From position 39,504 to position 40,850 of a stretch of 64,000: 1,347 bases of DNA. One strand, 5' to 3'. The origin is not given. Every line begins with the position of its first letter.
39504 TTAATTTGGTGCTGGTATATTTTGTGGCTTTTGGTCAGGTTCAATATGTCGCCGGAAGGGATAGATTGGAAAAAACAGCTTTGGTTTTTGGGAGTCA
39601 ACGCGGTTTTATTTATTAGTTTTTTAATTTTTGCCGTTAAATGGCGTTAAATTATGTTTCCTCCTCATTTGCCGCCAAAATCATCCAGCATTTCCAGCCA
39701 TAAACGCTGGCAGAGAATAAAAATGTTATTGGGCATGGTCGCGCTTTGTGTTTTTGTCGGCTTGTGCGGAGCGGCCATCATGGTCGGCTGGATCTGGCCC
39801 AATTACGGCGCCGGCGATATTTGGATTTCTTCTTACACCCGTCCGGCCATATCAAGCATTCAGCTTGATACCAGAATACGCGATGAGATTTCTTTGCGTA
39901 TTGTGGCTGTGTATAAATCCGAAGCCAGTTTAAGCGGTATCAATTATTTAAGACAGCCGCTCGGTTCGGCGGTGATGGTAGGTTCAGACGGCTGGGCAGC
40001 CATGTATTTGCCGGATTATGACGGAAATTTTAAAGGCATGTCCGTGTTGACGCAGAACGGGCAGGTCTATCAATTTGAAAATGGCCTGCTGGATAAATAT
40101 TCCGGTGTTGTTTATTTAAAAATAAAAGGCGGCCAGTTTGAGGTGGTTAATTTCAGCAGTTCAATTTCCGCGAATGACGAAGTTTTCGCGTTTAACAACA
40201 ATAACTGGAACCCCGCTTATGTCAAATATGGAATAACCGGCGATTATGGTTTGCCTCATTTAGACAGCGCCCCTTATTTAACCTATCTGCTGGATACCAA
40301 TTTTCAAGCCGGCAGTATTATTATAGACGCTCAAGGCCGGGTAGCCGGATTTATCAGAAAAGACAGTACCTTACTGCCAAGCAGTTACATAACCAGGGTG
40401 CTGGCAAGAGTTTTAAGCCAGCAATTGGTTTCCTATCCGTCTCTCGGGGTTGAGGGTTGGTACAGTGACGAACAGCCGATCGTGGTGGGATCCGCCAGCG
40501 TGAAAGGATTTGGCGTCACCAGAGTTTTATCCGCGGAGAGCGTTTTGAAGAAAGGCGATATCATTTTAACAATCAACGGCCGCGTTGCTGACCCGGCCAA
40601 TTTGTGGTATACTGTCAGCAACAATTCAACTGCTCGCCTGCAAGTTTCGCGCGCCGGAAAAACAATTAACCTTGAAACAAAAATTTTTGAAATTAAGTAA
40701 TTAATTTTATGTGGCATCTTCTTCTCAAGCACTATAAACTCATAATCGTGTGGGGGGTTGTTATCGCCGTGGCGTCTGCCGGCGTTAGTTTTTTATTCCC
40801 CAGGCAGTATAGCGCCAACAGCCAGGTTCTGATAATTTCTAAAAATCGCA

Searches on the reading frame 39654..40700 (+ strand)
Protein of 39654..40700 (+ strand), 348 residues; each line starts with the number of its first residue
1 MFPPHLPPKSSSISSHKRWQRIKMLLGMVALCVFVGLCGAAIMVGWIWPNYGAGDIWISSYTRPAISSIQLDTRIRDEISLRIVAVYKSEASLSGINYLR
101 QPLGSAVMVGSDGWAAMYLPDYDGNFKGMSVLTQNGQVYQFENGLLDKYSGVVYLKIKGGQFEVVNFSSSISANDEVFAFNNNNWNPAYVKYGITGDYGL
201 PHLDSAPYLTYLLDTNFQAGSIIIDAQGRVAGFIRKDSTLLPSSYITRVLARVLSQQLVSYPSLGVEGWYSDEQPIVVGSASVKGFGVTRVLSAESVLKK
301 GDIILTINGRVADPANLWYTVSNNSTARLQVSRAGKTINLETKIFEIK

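Call 32: find_encoding_contigs(protein=window:39654-40700:+, flank=10000, max_places=3)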
Protein window:39654-40700:+ (348 aa): 1 contig read that carries it; 1 place shown.
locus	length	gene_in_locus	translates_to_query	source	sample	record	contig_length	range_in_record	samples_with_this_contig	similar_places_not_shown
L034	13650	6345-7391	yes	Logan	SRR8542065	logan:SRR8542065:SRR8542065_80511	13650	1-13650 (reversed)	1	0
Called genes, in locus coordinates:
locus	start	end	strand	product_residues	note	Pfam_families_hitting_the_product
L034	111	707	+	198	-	-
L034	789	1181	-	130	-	-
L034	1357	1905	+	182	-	-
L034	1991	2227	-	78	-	PF13192:Thioredoxin_3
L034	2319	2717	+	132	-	-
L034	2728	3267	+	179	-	-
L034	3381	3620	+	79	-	-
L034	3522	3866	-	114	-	PF00453:Ribosomal_L20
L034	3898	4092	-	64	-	PF01632:Ribosomal_L35p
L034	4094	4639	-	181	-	PF05198:IF3_N, PF00707:IF3_C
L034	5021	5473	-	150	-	PF01668:SmpB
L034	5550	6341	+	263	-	-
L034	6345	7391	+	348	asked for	-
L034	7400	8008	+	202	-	PF02706:Wzz (weak)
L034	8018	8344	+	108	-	-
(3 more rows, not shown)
